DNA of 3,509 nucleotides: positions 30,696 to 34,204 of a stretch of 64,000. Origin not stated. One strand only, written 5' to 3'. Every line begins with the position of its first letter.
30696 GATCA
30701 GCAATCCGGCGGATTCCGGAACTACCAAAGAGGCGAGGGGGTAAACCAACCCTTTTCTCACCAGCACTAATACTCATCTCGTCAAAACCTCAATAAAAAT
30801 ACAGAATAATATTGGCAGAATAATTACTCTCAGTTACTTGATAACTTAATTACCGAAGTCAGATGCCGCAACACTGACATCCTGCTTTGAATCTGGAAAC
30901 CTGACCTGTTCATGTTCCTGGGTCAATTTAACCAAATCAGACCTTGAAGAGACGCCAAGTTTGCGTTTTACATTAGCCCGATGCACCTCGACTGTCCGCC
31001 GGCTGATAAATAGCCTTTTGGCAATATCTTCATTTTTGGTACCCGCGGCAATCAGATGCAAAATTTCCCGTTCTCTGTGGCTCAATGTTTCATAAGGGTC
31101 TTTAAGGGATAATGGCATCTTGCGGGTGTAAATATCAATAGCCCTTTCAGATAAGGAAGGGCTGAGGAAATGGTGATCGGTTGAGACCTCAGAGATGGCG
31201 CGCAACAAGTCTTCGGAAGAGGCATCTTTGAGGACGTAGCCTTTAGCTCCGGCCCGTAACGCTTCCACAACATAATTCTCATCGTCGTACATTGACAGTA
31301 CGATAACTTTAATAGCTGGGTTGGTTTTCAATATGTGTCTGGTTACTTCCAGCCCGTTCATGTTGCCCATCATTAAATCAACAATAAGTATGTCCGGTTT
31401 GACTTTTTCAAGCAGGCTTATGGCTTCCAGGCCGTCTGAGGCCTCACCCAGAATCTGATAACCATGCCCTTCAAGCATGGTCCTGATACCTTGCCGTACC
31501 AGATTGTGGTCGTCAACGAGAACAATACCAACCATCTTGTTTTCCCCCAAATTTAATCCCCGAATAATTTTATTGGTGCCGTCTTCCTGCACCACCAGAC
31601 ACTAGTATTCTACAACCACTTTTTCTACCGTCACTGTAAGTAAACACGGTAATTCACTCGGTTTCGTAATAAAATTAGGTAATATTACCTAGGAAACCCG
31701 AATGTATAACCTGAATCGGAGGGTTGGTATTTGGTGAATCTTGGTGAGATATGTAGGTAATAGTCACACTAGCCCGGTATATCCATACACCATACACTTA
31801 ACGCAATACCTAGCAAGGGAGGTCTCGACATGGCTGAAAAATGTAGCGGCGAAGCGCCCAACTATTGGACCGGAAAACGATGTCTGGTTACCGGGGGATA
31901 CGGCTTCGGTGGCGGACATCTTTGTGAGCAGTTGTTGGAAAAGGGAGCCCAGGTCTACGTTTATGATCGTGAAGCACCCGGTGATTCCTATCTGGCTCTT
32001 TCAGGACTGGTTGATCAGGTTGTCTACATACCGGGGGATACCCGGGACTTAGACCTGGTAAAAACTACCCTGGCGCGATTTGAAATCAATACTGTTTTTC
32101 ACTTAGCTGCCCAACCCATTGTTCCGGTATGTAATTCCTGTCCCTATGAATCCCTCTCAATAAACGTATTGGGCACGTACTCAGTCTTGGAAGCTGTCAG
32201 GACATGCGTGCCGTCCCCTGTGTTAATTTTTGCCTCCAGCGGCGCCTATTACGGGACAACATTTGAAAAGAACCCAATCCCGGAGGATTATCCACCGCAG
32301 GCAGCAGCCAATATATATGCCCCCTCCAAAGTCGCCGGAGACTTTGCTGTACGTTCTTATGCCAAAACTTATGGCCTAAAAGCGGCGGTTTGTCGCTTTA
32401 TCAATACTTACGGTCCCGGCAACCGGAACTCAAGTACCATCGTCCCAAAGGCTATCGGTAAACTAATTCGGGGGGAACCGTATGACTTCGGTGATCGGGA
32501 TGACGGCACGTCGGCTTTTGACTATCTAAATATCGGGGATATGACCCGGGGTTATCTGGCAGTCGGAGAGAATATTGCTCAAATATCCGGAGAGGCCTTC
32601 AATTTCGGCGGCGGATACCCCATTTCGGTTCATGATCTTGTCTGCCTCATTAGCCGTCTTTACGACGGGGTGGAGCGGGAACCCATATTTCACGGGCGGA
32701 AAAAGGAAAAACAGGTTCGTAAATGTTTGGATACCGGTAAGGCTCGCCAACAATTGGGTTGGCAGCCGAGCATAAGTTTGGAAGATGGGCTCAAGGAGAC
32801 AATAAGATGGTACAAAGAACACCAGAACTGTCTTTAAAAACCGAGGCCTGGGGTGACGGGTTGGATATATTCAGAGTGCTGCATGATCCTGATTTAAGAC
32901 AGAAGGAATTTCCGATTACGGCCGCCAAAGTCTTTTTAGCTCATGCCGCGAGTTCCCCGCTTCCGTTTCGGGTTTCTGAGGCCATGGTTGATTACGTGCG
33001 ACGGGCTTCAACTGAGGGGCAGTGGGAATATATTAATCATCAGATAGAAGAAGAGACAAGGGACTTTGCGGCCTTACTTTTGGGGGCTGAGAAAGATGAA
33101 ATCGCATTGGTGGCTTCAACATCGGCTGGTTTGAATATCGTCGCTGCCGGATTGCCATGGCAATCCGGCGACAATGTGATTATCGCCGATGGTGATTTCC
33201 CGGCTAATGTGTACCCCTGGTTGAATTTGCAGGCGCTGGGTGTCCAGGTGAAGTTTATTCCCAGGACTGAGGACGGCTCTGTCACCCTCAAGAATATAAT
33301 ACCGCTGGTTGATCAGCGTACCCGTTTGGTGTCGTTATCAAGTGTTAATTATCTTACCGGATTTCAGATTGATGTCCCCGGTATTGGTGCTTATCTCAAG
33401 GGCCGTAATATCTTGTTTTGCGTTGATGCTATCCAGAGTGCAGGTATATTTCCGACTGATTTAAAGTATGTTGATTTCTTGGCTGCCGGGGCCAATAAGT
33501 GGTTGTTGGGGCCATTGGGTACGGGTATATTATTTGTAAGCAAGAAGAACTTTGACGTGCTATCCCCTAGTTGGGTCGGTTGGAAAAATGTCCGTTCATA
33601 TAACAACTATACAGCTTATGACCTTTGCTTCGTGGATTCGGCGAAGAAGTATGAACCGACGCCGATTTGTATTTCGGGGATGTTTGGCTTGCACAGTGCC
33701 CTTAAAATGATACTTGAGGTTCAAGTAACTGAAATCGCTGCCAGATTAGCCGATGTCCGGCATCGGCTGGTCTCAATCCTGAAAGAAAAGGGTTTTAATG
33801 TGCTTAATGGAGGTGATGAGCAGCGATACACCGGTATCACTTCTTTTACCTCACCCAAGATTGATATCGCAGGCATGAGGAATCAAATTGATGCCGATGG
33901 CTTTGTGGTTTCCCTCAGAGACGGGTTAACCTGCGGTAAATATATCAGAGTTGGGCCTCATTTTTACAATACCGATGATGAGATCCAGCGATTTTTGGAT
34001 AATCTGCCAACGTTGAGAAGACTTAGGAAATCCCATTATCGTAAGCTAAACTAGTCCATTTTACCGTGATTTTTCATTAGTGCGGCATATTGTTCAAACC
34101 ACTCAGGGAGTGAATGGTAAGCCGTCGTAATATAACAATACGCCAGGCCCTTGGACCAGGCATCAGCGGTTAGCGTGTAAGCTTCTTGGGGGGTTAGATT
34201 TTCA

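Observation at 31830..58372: Pel/GAG-like surface-polysaccharide locus built around a pelF-pelG pair but lacking every other Pel component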

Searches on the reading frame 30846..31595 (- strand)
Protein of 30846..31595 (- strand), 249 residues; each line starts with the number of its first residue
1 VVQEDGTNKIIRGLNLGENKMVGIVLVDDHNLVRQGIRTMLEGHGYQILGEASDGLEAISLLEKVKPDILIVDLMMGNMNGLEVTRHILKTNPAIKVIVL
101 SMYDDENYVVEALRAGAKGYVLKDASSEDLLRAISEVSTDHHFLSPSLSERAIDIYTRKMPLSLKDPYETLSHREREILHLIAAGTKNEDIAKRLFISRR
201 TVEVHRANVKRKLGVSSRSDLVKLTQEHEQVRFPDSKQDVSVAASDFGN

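Call 7: search_protein_families(library=pfam, proteins=[window:30846-31595:-], max_evalue=0.001)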
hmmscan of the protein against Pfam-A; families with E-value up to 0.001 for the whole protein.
window:30846-31595:- (249 aa): 4 families
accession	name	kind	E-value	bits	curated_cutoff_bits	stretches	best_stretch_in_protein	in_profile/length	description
PF00072.30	Response_reg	-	1.2e-30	106.4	30.2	1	24-134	1-110/111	Response regulator receiver domain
PF00196.25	GerE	-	8.8e-22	76.9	23.5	1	170-223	2-55/57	Bacterial regulatory proteins, luxR family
PF13384.12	HTH_23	-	0.00024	21.3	24.6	1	177-204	9-36/50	Homeodomain-like domain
PF08281.18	Sigma70_r4_2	-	0.00049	20.1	25.7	0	169-213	9-54/54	Sigma-70, region 4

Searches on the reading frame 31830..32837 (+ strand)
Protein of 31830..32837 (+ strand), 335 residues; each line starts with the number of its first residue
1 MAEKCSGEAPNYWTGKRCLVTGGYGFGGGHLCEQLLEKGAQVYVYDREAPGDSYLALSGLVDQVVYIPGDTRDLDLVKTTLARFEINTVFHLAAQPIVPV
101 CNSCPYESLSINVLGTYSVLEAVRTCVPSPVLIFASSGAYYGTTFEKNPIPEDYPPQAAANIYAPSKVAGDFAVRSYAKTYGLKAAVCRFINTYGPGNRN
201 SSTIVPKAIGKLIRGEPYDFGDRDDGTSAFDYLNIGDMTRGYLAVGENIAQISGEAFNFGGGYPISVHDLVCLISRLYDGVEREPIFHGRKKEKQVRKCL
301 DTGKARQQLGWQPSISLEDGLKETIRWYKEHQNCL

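Call 3: search_protein_families(library=pfam, proteins=[window:31830-32837:+], max_evalue=0.01)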
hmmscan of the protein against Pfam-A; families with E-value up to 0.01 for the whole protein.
window:31830-32837:+ (335 aa): 7 families
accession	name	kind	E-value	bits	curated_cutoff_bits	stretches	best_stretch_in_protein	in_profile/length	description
PF16363.11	GDP_Man_Dehyd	-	8.5e-42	144.2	27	1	19-324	1-332/332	GDP-mannose 4,6 dehydratase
PF01370.27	Epimerase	-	3.2e-41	141.7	20.9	1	19-260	2-240/240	NAD dependent epimerase/dehydratase family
PF02719.21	Polysacc_synt_2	-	5.3e-12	45.9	20.2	1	19-126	2-118/293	Polysaccharide biosynthesis protein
PF01073.25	3Beta_HSD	-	9.8e-11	41.6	22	1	19-203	1-191/280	3-beta hydroxysteroid dehydrogenase/isomerase family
PF04321.23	RmlD_sub_bind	-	4e-09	36.4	27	1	17-201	2-159/287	RmlD substrate binding domain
PF07993.18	NAD_binding_4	-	4.8e-09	36.2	20.1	1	20-192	1-206/258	Male sterility protein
PF00106.31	adh_short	-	0.0097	15.8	26.6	0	18-84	3-71/195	short chain dehydrogenase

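Call 41: search_protein_families(library=ncbifam, proteins=[window:31830-32837:+], max_evalue=0.00001)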
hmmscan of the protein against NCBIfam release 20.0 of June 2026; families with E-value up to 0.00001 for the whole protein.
window:31830-32837:+ (335 aa): 22 families
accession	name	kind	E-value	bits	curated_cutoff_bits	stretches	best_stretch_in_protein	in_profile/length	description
TIGR01181.1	dTDP_gluc_dehyt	equivalog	2.8e-45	154.8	365.1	1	18-333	2-316/321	dTDP-glucose 4,6-dehydratase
TIGR01179.1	galE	equivalog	3.4e-36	124.7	262.3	1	18-333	2-330/332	UDP-glucose 4-epimerase GalE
TIGR02622.1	CDP_4_6_dhtase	equivalog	4e-35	121.6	278.45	1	13-331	2-333/352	CDP-glucose 4,6-dehydratase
TIGR04180.1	EDH_00030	hypoth_equivalog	4.8e-34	117.8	475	1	19-315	2-296/297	NAD-dependent 4,6-dehydratase LegB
NF007956.0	PRK10675.1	subfamily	9.1e-25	87.5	394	2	17-176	2-162/338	UDP-glucose 4-epimerase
NF007582.0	PRK10217.1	equivalog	6.4e-22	78.1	698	1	16-329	2-332/355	dTDP-glucose 4,6-dehydratase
NF007490.0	PRK10084.1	subfamily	2.8e-21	75.9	649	1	157-333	161-339/361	dTDP-glucose 4,6-dehydratase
TIGR02197.1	heptose_epim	equivalog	1.2e-16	60.8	274.6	1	19-330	2-315/316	ADP-glyceromanno-heptose 6-epimerase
NF047922.1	GDPFucSynFcl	equivalog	5.2e-15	55.7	500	1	76-333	44-306/308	GDP-L-fucose synthase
NF011728.1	PRK15181.1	equivalog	8.1e-15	54.7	760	1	15-332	15-341/348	Vi polysaccharide biosynthesis UDP-N-acetylglucosaminuronic acid C-4 epimerase TviC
TIGR03466.1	HpnA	hypoth_equivalog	4.9e-14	51.9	367.65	1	17-189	2-166/327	hopanoid-associated sugar epimerase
NF042422.1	oxyalk_red_OleD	equivalog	5.3e-12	45.7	580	1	17-127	2-101/329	2-alkyl-3-oxoalkanoate reductase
NF043036.1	ErythonDh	equivalog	1.2e-11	44.4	325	1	18-190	3-176/321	D-erythronate dehydrogenase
TIGR01472.1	gmd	equivalog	1.4e-10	40.9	415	1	17-196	2-188/342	GDP-mannose 4,6-dehydratase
NF008872.0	PRK11908.1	equivalog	1.8e-10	40.4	294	1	16-332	2-339/349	bifunctional UDP-4-keto-pentose/UDP-xylose synthase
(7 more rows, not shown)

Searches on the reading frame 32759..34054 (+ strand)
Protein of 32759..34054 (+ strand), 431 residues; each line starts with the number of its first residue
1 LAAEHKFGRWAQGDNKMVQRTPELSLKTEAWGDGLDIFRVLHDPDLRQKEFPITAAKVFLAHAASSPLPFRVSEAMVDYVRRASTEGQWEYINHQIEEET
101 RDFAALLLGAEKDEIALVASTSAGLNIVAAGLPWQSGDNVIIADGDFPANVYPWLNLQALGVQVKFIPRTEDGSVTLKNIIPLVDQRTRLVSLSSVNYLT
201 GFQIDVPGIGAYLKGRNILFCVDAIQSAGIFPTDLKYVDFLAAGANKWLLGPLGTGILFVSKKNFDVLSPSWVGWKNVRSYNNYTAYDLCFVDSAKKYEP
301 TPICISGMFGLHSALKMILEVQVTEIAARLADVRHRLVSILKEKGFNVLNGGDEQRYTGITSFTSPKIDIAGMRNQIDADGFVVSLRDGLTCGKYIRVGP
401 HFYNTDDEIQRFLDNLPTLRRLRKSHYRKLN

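Call 3: search_protein_families(library=pfam, proteins=[window:32759-34054:+], max_evalue=0.01)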
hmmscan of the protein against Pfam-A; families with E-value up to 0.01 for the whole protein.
window:32759-34054:+ (431 aa): 3 families
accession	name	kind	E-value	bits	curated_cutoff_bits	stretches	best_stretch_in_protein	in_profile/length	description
PF00266.25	Aminotran_5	-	2.9e-50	171.7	21.5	1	58-412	1-371/371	Aminotransferase class-V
PF00155.27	Aminotran_1_2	-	0.008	15.8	19.7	0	76-232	26-194/361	Aminotransferase class I and II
PF01053.26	Cys_Met_Meta_PP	-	0.0098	14.9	27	0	117-251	72-202/381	Cys/Met metabolism PLP-dependent enzyme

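Call 41: search_protein_families(library=ncbifam, proteins=[window:32759-34054:+], max_evalue=0.00001)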
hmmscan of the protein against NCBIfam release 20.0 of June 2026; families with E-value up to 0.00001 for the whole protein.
window:32759-34054:+ (431 aa): 17 families
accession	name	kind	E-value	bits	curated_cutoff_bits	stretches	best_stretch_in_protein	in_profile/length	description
TIGR01979.1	sufS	subfamily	2e-37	129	475.1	1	50-421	6-400/403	SufS family cysteine desulfurase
TIGR01977.1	am_tr_V_EF2568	hypoth_equivalog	3.3e-31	108.7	377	1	60-393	3-338/376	cysteine desulfurase family protein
NF006791.0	PRK09295.1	equivalog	6.5e-23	81.5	661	1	94-393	67-365/406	cysteine desulfurase SufS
TIGR01976.1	am_tr_V_VC1184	hypoth_equivalog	1.4e-20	73.9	352.35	1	56-267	18-238/401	cysteine desulfurase-like protein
NF010611.0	PRK14012.1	equivalog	2.1e-20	73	548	1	57-264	6-224/406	IscS subfamily cysteine desulfurase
NF051467.1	peri_mod_PvdN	equivalog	4.5e-20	71.7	650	1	88-416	88-421/425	pyoverdine-tailoring periplasmic protein PvdN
NF008126.0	PRK10874.1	equivalog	1.4e-19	70.5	607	1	48-326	10-297/401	cysteine desulfurase CsdA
TIGR03392.1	FeS_syn_CsdA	equivalog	1.8e-19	70.2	493.6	1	47-334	6-305/398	cysteine desulfurase CsdA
TIGR03402.1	FeS_nifS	equivalog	2e-19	69.6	530.75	1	58-262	1-212/379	cysteine desulfurase NifS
NF040779.1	Sec_lyase_SclA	exception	3.2e-19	69.1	525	1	58-393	1-338/378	selenocysteine lyase SclA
TIGR03235.1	DNA_S_dndA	equivalog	1.3e-18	67.5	480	1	59-265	1-217/353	cysteine desulfurase DndA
TIGR02006.1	IscS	equivalog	1.7e-18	66.8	643.2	1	57-264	4-220/402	IscS subfamily cysteine desulfurase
NF041166.1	f2_encap_cargo1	exception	2.5e-18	66.5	800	1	98-415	292-619/623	family 2A encapsulin nanocompartment cargo protein cysteine desulfurase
TIGR03403.1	nifS_epsilon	equivalog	1.1e-15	57.3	587.7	1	138-263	91-217/382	NifS family cysteine desulfurase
TIGR04343.1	egtE_PLP_lyase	equivalog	1.3e-14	53.8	400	1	58-380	15-326/370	ergothioneine biosynthesis PLP-dependent enzyme EgtE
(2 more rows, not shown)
